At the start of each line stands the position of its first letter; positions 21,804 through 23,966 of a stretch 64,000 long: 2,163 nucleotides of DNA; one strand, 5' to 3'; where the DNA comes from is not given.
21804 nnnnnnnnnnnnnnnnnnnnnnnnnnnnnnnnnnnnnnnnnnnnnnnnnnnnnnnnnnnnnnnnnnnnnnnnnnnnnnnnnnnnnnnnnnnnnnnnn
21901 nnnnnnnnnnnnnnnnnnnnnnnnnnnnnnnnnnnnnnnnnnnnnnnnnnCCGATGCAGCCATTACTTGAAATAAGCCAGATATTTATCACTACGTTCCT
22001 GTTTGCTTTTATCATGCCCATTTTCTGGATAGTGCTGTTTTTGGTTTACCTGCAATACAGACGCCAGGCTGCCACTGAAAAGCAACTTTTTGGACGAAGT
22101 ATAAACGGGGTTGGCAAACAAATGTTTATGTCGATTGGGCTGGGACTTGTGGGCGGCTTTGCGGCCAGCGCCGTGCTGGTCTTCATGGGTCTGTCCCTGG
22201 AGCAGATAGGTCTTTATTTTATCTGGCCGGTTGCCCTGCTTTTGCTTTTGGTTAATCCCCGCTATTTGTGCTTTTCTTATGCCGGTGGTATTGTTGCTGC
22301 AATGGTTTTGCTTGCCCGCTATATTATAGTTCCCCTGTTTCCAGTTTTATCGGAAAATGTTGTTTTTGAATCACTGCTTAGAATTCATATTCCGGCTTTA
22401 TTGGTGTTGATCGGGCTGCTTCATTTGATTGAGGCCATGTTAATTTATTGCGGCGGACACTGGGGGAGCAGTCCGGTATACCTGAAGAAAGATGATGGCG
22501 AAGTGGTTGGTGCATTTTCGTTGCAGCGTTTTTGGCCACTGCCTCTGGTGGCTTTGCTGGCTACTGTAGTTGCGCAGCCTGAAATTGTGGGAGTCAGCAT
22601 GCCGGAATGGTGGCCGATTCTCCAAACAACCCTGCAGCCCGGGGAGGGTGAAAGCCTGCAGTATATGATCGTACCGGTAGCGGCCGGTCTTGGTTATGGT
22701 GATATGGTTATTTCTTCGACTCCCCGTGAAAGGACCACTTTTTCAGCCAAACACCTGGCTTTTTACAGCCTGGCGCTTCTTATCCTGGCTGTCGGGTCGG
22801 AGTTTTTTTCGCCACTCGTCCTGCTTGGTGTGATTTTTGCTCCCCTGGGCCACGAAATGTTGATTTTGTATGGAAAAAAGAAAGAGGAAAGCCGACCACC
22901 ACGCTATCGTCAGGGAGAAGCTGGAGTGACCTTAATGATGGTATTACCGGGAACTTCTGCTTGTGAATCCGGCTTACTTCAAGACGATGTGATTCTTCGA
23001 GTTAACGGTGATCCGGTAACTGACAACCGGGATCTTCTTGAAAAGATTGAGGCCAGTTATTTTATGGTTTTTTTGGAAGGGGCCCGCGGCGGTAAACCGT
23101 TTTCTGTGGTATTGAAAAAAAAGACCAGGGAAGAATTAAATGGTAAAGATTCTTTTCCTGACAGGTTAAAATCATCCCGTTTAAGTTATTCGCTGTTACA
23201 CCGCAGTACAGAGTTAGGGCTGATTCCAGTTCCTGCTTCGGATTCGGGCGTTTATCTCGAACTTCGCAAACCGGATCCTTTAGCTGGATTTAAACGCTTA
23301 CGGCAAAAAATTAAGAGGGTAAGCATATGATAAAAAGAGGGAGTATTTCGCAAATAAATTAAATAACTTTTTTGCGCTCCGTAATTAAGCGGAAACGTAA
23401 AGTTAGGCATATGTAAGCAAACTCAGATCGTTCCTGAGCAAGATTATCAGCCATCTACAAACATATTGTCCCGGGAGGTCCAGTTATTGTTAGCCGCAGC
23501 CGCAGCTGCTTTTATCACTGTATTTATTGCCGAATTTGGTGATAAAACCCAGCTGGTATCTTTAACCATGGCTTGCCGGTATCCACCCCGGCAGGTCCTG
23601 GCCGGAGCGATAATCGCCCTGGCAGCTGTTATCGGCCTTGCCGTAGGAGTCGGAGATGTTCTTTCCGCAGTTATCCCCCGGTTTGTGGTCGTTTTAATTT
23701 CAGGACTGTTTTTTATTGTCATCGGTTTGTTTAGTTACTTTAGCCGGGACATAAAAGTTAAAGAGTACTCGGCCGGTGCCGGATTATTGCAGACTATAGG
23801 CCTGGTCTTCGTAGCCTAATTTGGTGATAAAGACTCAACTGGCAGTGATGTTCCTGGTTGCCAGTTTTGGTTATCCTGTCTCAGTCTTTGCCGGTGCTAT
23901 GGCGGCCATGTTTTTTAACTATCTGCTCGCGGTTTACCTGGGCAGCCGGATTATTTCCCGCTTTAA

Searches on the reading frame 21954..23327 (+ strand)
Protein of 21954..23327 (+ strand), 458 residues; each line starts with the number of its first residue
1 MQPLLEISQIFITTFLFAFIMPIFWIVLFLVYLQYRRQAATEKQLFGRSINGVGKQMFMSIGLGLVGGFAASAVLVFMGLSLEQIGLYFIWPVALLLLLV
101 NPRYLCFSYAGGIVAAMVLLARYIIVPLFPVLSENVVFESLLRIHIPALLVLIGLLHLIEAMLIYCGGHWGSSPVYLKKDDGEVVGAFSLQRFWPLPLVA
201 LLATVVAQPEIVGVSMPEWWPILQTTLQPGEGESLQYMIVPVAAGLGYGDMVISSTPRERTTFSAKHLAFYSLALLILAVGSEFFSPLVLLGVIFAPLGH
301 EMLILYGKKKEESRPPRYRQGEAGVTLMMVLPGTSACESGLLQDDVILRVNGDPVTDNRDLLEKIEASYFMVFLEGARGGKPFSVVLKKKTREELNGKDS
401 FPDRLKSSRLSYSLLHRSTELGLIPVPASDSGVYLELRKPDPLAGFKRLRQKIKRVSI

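Call 66: search_protein_families(library=pfam, proteins=[window:21954-23327:+], max_evalue=0.0001)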
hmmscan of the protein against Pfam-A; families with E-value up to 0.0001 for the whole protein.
window:21954-23327:+ (458 aa): 1 family
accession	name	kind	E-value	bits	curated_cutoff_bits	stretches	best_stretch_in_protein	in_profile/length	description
PF13180.12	PDZ_2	-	3.4e-05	24.5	27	1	320-366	9-55/80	PDZ domain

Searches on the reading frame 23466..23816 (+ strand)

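Call 66: search_protein_families(library=pfam, proteins=[window:23466-23816:+], max_evalue=0.0001)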
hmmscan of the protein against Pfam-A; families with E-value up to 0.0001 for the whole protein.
window:23466-23816:+ (117 aa): 1 family
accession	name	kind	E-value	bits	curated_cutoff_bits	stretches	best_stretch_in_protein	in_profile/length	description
PF01169.24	GDT1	-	9.3e-21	74.4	27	1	14-87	2-75/75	Divalent cation/proton antiporter GDT1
